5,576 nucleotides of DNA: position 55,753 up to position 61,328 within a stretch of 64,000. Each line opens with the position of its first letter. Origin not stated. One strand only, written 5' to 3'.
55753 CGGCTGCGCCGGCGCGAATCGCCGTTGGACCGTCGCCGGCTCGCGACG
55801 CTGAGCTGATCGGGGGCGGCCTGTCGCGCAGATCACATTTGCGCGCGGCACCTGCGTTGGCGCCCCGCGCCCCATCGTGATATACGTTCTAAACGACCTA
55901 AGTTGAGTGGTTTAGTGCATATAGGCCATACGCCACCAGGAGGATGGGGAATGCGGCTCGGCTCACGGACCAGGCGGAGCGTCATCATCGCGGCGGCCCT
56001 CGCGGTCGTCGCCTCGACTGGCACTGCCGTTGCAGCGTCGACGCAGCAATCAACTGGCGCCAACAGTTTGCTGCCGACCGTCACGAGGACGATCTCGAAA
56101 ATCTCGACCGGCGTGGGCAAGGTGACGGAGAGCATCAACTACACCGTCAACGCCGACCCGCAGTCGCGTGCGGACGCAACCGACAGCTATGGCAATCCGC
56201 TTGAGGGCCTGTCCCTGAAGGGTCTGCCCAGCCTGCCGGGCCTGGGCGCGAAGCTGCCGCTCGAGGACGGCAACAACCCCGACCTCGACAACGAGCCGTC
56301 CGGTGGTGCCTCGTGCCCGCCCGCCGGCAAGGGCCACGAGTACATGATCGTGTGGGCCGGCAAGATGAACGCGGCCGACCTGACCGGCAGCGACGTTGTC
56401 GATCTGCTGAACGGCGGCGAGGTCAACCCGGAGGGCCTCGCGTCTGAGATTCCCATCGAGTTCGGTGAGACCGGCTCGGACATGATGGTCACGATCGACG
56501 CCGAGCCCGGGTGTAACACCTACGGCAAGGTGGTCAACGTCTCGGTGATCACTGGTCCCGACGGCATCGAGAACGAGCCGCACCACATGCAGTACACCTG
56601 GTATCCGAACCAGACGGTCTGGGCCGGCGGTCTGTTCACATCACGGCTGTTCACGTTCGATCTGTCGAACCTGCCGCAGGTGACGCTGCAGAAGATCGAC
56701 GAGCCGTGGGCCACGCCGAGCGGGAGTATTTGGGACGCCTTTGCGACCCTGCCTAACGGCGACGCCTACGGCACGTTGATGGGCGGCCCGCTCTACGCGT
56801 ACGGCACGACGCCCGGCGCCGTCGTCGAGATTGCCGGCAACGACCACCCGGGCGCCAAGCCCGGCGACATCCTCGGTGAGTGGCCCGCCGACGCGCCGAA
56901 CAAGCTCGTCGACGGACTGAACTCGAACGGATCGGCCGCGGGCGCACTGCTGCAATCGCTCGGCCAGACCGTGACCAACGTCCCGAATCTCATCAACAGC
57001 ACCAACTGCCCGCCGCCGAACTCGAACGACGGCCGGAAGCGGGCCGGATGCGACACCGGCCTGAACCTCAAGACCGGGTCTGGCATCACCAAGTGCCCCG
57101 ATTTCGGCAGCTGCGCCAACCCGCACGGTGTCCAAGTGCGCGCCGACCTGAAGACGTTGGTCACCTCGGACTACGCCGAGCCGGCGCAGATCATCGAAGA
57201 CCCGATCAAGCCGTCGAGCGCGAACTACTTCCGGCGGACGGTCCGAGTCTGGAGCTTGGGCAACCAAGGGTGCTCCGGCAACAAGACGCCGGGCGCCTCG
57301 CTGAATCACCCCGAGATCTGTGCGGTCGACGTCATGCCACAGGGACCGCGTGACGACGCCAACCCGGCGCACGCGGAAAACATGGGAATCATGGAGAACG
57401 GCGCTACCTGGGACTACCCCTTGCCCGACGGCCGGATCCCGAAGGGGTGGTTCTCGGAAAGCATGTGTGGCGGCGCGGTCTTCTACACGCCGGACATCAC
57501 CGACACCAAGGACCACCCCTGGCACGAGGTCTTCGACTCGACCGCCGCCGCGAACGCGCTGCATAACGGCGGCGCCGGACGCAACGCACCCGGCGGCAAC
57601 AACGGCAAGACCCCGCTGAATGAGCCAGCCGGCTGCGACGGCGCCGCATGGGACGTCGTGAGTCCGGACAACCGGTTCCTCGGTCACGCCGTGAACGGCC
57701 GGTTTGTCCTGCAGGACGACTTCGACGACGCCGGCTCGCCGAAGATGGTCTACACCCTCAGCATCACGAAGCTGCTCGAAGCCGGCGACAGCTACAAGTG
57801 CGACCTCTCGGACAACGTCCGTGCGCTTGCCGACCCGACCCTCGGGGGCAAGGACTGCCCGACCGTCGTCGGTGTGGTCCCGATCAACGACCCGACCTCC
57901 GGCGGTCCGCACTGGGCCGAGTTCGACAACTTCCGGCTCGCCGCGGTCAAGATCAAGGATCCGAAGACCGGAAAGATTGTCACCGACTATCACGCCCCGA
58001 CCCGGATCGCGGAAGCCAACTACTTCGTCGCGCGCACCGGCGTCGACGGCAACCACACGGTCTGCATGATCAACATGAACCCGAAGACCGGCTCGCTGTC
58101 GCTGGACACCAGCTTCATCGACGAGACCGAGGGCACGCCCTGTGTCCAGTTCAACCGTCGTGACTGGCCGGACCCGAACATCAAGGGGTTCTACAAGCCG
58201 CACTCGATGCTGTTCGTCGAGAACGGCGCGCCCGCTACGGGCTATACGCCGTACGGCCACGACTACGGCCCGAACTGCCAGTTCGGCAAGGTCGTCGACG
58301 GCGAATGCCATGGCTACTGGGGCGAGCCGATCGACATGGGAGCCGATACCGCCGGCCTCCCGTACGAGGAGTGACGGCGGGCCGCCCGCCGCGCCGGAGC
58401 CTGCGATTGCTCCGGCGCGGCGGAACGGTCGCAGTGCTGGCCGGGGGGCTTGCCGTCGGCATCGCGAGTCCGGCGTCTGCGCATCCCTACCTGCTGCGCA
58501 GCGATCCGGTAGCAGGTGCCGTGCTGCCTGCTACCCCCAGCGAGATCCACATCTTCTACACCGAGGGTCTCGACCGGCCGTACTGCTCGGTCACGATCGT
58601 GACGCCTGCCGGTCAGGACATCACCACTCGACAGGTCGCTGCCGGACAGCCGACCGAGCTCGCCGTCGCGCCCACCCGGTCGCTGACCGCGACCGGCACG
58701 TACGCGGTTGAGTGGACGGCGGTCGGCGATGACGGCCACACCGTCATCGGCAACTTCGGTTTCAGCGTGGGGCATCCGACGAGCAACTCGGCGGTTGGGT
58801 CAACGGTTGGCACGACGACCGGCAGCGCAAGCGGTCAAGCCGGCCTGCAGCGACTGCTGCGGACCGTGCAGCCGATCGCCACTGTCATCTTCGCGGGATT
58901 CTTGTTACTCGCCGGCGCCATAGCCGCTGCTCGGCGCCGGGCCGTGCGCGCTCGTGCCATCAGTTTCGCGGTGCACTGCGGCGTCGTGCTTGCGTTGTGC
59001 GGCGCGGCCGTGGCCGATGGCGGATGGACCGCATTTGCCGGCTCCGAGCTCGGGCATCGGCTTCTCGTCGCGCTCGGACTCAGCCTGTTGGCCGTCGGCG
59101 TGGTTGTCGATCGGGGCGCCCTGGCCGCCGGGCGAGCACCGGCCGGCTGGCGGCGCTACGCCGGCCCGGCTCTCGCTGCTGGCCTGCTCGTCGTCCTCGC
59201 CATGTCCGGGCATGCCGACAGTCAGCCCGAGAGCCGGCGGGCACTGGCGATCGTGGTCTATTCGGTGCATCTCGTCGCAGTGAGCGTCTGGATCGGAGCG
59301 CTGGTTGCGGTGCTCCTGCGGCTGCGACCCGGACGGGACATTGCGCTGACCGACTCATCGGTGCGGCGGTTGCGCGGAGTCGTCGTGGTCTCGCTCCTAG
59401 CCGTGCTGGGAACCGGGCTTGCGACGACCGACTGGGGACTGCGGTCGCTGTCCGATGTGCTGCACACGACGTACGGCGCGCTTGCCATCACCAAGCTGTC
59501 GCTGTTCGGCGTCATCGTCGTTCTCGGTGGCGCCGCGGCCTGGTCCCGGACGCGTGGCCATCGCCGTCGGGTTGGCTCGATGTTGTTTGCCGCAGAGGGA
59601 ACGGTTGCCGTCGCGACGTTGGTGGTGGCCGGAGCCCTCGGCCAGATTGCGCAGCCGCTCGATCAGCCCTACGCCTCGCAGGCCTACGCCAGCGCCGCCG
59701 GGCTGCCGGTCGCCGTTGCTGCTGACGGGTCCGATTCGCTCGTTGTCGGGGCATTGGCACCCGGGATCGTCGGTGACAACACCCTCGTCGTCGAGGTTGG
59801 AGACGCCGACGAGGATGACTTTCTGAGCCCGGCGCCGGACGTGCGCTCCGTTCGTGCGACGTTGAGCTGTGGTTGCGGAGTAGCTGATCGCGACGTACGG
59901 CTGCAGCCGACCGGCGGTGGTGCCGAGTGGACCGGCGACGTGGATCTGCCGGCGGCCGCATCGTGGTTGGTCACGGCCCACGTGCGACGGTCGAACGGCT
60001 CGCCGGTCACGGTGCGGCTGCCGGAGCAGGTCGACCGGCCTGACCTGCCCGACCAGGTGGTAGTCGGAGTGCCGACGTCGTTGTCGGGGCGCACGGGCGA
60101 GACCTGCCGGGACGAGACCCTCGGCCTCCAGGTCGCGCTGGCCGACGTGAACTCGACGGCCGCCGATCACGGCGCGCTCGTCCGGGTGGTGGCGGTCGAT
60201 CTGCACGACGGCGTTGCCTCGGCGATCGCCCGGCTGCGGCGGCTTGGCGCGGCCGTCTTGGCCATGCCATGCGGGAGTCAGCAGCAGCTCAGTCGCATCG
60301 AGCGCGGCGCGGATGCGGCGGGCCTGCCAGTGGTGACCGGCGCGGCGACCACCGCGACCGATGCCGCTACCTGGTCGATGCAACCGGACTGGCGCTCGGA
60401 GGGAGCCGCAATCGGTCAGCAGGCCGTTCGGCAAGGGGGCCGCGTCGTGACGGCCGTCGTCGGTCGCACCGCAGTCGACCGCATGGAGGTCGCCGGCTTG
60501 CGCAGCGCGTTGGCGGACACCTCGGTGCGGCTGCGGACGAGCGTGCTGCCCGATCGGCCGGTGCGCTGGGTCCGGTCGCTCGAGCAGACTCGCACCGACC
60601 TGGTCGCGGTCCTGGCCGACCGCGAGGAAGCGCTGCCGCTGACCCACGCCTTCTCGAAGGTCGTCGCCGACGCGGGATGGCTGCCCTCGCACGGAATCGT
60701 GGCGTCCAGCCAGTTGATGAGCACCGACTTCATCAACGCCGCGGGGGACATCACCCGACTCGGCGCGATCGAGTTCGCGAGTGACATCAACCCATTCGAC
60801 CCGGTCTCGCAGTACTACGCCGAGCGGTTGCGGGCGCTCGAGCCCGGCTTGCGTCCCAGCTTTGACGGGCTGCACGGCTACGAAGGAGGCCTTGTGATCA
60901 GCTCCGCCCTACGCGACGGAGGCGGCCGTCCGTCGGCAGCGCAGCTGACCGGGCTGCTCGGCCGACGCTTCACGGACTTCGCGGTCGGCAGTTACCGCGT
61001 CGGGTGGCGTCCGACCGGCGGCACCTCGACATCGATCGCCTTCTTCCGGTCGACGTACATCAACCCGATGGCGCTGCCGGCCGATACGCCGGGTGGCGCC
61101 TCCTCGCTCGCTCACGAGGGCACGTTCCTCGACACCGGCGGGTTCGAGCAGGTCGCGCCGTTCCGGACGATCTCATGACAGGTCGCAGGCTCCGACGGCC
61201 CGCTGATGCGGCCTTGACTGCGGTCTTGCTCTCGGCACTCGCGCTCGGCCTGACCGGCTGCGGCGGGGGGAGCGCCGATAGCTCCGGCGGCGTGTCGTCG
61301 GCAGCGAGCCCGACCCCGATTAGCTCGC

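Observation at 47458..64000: Four paralogues of an unrecognised secreted ~190-aa two-cysteine domain bracket the island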

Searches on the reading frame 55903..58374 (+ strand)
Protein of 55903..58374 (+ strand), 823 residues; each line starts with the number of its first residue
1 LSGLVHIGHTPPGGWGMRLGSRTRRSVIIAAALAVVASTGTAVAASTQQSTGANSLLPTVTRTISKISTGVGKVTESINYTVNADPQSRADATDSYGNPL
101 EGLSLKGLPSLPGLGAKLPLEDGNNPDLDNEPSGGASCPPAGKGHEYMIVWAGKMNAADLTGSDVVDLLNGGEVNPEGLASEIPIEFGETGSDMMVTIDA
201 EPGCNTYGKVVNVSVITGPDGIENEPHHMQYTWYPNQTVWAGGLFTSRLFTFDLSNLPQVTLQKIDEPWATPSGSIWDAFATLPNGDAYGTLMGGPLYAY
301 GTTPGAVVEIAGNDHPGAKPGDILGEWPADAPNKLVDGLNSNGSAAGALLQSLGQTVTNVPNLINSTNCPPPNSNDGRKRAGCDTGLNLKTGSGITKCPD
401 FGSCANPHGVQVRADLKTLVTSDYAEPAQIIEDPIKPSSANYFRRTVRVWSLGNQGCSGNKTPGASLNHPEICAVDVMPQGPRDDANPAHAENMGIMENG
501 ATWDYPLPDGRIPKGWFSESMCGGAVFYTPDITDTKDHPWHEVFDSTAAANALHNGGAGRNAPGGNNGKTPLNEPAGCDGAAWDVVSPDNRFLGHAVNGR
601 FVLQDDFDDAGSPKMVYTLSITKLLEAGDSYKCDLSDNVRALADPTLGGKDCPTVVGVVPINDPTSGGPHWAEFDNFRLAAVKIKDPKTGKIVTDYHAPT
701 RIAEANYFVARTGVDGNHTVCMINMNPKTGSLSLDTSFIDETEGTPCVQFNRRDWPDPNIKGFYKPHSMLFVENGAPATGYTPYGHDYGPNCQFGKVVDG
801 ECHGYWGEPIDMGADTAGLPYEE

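Call 24: search_protein_families(library=pfam, max_evalue=0.001, proteins=[window:55903-58374:+])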
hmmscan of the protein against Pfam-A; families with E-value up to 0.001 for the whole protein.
window:55903-58374:+ (823 aa): 0 families

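Call 25: search_solved_structures(query=window:55903-58374:+, max_evalue=1)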
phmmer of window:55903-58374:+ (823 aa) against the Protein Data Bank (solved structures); distinct sequences matched with E-value up to 1: 0.

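Call 26: search_protein_families(library=pfam, max_evalue=5, proteins=[window:55903-58374:+])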
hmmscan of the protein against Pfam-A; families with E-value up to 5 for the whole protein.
window:55903-58374:+ (823 aa): 1 family
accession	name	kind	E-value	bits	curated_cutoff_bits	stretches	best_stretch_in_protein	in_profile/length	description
PF17793.6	AHD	-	0.14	12.6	27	1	246-267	37-58/61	ANC1 homology domain (AHD)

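Call 43: search_protein_families(library=ncbifam, max_evalue=0.1, proteins=[window:55903-58374:+])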
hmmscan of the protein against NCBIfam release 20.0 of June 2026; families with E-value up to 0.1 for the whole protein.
window:55903-58374:+ (823 aa): 1 family
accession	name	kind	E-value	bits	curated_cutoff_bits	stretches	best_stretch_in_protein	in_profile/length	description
NF052453.1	MthilOxMtoX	equivalog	8e-10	37.7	650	1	191-274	35-114/408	methanethiol oxidase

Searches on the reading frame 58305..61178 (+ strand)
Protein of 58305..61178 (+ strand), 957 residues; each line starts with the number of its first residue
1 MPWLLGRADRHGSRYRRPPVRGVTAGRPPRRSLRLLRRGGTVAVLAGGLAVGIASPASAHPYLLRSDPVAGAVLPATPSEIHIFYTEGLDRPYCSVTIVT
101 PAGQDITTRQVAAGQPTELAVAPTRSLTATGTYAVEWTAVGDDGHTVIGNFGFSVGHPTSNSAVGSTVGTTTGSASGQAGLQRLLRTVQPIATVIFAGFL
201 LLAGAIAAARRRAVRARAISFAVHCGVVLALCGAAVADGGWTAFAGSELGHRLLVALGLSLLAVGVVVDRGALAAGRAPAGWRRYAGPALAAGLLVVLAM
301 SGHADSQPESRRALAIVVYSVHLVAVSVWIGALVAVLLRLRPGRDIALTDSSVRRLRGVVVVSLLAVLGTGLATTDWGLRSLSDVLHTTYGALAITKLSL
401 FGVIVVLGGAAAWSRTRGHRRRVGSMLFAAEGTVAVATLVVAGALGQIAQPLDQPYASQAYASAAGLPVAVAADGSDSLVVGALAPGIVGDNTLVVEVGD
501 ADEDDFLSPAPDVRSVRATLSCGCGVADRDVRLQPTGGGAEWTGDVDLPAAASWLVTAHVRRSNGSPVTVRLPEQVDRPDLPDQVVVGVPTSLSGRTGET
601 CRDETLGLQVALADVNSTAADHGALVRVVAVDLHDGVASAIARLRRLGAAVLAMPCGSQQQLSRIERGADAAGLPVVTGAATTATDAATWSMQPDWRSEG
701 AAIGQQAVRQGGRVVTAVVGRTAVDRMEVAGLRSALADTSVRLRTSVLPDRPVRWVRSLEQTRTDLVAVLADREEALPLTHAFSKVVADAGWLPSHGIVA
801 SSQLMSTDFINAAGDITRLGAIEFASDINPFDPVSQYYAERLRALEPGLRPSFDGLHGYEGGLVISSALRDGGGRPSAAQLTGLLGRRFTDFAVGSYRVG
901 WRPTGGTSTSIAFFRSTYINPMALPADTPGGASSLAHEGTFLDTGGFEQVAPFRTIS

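Call 24: search_protein_families(library=pfam, max_evalue=0.001, proteins=[window:58305-61178:+])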
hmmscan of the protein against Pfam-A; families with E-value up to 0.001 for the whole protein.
window:58305-61178:+ (957 aa): 1 family
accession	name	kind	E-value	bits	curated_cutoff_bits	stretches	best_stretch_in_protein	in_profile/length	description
PF04234.18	CopC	-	6e-16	59.7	23.3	1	60-155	1-92/92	CopC domain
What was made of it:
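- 55903..62529 (+): Upstream genes of the c3/c4 operon: an 823-aa exported, distantly SBP56/MtoX-like protein; a CopC-CopD fusion (58305-61178); a 234-aa lipoprotein (61178-61882); and a 247-aa exported protein (61786-62529). CopC in Pfam (call 24).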

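Call 43: search_protein_families(library=ncbifam, max_evalue=0.1, proteins=[window:58305-61178:+])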
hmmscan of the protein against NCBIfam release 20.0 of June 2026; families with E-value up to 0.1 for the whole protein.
window:58305-61178:+ (957 aa): 3 families
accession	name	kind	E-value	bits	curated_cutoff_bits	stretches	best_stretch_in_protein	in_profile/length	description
NF033814.1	copper_CopC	equivalog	7.1e-17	61.8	95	1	53-155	4-106/107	copper homeostasis periplasmic binding protein CopC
NF007636.0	PRK10301.1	equivalog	2.7e-11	43.4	129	1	53-155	19-123/124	CopC domain-containing protein YobA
NF033808.0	copper_CopD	equivalog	8.5e-11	42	195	1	191-408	13-246/295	copper homeostasis membrane protein CopD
